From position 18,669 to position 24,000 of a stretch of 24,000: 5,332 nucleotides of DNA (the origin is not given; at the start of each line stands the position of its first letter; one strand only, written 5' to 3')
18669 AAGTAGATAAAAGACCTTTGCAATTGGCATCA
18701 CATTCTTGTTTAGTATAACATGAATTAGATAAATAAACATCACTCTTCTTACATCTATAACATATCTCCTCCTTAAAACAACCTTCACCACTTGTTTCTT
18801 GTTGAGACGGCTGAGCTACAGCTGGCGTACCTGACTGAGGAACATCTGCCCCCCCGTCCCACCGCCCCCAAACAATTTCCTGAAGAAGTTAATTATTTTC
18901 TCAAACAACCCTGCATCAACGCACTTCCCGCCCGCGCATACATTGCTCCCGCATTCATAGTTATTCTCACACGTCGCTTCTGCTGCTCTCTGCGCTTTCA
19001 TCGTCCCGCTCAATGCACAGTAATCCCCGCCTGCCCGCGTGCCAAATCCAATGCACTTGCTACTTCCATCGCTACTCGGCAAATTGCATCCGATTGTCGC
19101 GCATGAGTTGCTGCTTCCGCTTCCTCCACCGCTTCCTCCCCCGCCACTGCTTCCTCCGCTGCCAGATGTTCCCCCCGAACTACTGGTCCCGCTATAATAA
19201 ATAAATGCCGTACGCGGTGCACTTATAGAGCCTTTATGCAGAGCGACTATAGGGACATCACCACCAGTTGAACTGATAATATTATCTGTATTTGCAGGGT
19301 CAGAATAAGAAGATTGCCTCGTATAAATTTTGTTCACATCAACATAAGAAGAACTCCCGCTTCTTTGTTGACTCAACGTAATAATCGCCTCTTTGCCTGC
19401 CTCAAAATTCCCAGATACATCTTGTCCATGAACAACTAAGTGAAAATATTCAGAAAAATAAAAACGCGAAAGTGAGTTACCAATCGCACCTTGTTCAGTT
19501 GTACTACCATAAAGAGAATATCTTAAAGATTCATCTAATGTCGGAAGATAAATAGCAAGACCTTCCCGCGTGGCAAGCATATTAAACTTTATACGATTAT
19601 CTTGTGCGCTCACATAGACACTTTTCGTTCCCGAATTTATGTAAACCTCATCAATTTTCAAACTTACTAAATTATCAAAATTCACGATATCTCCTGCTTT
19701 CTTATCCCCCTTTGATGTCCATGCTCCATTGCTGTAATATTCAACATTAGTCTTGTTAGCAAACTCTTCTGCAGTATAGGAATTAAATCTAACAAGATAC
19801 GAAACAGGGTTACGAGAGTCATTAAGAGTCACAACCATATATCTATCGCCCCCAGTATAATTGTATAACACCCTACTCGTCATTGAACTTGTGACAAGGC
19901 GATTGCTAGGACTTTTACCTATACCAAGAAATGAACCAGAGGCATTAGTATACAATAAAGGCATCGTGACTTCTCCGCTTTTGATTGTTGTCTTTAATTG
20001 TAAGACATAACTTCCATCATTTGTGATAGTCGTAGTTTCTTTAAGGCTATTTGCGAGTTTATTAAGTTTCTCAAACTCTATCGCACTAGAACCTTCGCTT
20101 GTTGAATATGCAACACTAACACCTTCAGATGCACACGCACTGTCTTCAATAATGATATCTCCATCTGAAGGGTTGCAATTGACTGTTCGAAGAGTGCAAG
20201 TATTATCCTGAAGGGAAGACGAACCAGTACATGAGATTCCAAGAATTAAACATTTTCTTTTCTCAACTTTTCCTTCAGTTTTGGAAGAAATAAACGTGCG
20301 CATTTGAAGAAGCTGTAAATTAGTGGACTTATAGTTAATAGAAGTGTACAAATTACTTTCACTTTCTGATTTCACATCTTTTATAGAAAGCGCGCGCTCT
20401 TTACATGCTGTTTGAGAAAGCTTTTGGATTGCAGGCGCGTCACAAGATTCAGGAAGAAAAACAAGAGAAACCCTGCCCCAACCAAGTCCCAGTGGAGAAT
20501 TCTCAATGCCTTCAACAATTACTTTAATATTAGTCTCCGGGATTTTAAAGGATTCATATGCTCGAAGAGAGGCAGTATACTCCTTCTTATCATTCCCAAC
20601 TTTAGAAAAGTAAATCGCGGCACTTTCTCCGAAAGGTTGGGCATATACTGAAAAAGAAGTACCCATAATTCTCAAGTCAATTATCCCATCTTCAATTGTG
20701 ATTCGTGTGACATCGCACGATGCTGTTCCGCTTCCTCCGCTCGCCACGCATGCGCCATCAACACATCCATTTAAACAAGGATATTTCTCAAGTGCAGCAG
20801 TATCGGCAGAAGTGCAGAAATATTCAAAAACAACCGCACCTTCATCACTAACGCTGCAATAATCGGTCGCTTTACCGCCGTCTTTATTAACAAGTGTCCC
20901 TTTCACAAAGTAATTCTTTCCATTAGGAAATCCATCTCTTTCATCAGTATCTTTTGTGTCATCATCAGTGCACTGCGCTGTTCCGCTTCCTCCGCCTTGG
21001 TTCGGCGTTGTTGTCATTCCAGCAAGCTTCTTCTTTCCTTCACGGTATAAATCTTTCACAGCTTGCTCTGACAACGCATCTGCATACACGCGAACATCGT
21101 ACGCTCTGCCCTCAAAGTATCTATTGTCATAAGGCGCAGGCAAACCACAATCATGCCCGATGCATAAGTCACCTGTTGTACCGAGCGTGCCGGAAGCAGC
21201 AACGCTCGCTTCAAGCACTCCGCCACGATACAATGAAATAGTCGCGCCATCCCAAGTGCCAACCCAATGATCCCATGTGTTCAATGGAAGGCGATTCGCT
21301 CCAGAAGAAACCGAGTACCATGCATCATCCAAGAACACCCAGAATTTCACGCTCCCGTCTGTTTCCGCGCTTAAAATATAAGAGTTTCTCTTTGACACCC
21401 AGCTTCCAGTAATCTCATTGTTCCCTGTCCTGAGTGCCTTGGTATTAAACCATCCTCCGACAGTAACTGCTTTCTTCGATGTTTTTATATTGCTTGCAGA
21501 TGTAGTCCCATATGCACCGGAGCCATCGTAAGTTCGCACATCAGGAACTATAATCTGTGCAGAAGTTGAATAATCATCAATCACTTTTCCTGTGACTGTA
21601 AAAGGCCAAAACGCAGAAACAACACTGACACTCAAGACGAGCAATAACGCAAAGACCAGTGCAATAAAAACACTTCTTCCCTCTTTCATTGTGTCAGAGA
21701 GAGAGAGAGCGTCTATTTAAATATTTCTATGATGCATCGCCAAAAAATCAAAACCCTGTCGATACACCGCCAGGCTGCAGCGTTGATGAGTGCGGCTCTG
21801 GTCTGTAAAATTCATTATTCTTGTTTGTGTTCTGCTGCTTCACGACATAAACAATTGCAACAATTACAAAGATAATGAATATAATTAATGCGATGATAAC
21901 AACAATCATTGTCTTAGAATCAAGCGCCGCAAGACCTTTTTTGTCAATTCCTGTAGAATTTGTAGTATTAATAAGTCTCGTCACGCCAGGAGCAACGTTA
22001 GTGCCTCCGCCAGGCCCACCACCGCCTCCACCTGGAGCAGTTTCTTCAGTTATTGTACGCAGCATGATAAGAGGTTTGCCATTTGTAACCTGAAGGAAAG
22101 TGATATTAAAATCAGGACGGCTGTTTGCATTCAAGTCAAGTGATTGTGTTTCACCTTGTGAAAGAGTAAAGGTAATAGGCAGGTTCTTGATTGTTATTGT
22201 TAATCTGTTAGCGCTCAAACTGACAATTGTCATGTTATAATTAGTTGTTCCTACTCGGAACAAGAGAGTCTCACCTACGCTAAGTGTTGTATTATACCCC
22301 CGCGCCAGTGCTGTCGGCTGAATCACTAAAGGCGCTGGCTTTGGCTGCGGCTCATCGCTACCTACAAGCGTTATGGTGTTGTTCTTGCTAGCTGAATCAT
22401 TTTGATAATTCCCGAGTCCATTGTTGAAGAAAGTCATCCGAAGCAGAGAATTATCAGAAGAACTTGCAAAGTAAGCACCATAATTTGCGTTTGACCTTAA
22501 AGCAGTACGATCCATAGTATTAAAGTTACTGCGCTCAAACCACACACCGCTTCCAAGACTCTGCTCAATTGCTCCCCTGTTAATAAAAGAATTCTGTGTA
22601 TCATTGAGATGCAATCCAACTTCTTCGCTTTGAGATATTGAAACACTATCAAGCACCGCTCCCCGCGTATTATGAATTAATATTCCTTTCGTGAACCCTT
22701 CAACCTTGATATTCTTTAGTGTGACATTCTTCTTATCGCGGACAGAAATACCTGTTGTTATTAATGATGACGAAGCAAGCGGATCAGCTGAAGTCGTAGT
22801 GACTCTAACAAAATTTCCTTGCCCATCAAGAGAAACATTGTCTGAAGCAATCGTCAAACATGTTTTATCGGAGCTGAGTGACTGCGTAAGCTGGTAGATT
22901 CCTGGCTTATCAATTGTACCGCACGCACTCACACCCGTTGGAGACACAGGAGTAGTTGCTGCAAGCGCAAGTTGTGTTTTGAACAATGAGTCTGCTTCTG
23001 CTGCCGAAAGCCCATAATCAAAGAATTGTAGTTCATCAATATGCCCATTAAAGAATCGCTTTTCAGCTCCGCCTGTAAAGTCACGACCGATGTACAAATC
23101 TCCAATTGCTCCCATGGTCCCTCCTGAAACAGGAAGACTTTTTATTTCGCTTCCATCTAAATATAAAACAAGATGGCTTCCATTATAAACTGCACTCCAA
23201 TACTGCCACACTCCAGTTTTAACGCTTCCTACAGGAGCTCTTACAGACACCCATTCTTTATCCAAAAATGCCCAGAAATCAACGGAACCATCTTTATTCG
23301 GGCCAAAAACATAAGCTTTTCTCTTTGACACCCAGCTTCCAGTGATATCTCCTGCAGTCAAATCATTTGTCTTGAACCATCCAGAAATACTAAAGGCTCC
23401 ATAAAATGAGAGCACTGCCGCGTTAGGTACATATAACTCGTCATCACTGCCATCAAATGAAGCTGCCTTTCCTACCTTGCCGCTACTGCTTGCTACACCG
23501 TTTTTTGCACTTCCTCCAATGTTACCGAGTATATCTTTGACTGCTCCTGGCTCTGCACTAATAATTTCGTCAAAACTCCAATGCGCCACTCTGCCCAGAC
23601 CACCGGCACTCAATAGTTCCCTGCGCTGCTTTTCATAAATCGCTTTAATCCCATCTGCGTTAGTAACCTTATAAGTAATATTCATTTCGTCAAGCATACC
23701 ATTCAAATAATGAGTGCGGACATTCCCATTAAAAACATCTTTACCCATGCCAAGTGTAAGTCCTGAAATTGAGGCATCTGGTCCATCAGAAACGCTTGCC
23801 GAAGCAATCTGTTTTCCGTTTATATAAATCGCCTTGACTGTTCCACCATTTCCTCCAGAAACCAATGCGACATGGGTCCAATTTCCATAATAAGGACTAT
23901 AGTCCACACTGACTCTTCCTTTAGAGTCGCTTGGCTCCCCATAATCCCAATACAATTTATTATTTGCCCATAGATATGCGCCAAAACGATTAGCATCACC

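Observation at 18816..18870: G7 tract positioned as a G_GGG_GGG -1 slippery site that would fuse the LamG surface protein to the start-less metalloprotease ORF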

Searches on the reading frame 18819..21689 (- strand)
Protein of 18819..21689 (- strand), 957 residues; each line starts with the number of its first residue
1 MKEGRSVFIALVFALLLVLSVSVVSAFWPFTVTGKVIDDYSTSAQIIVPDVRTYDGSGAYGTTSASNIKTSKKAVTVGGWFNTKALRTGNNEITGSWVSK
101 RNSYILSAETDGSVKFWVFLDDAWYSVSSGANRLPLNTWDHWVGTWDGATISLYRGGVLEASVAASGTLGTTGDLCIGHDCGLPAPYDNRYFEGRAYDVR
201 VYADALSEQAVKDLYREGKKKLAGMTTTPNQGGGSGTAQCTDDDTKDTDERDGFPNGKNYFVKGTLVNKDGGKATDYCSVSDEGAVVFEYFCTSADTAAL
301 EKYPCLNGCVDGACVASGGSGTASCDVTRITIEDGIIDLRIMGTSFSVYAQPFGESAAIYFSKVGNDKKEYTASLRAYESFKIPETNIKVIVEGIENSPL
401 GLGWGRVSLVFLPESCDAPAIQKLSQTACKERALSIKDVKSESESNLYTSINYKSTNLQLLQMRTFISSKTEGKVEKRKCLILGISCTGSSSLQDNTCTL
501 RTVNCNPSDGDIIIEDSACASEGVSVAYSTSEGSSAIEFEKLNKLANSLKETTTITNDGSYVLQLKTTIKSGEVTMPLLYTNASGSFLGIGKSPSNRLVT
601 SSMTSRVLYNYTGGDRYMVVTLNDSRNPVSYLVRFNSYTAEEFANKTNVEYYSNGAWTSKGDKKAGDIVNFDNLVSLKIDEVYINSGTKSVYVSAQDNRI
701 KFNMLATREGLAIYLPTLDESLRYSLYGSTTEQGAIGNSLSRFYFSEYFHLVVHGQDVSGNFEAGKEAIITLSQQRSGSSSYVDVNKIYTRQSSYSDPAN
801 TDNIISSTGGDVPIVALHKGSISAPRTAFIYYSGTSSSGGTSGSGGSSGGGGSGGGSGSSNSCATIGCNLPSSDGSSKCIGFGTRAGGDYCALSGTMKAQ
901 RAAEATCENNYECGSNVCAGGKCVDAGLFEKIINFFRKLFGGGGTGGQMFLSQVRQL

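Call 6: search_protein_families(library=pfam, proteins=[window:18819-21689:-], max_evalue=0.1)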
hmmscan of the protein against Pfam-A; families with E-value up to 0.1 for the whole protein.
window:18819-21689:- (957 aa): 1 family
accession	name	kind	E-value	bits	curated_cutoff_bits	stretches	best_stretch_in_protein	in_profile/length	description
PF13385.13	Laminin_G_3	-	7.3e-19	68.8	27.6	1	55-211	1-150/151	Concanavalin A-like lectin/glucanases superfamily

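Call 7: search_protein_families(library=ncbifam, proteins=[window:18819-21689:-], max_evalue=0.1)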
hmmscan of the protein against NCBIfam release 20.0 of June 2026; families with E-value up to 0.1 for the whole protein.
window:18819-21689:- (957 aa): 1 family
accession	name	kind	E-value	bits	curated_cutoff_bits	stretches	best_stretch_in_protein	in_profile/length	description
NF007568.0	PRK10199.1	equivalog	0.018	14.3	298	1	627-713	161-243/346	aminopeptidase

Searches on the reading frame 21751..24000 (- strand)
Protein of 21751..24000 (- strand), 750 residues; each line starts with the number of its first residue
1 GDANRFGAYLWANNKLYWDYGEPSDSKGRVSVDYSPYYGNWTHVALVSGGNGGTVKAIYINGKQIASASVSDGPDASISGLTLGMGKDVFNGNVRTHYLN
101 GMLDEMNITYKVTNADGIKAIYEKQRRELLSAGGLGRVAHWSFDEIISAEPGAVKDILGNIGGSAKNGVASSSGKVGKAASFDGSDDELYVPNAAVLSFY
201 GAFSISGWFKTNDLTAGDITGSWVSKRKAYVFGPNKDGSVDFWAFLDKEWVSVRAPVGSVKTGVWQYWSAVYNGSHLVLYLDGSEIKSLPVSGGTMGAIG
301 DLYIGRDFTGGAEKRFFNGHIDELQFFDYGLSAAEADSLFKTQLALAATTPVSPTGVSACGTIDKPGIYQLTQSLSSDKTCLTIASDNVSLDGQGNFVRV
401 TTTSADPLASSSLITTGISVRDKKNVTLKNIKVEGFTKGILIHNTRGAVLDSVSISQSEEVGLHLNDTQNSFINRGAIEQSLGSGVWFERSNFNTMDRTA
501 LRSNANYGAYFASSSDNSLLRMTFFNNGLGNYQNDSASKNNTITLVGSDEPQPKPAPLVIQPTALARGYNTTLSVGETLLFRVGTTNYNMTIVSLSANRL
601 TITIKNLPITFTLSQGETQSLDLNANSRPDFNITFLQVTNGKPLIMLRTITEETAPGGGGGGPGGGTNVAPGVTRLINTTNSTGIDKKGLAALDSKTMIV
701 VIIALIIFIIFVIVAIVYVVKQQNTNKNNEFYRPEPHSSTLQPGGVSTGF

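Call 6: search_protein_families(library=pfam, proteins=[window:21751-24000:-], max_evalue=0.1)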
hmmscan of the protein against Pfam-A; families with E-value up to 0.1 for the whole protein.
window:21751-24000:- (750 aa): 7 families
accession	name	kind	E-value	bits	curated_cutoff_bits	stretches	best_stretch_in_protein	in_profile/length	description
PF13385.13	Laminin_G_3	-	7.6e-30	104.5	27.6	2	183-335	1-149/151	Concanavalin A-like lectin/glucanases superfamily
PF13229.12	Beta_helix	-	4.1e-11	43.2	25.9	1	414-543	22-153/158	Right handed beta helix region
PF05048.19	NosD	-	2.2e-10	40.8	23.6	1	412-540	59-181/212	Periplasmic copper-binding protein (NosD)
PF13800.11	Sigma_reg_N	-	0.0052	17.5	26.3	1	697-732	16-50/91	Sigma factor regulator N-terminal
PF13273.12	DUF4064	-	0.031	14.9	32.1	1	688-722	50-84/102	Protein of unknown function (DUF4064)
PF15102.11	TMEM154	-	0.036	14.3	30.3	1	694-730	60-97/153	TMEM154 protein family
PF25667.1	ASFV_P17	-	0.051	14.1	27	0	684-725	25-66/117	African swine fever virus minor capsid protein p17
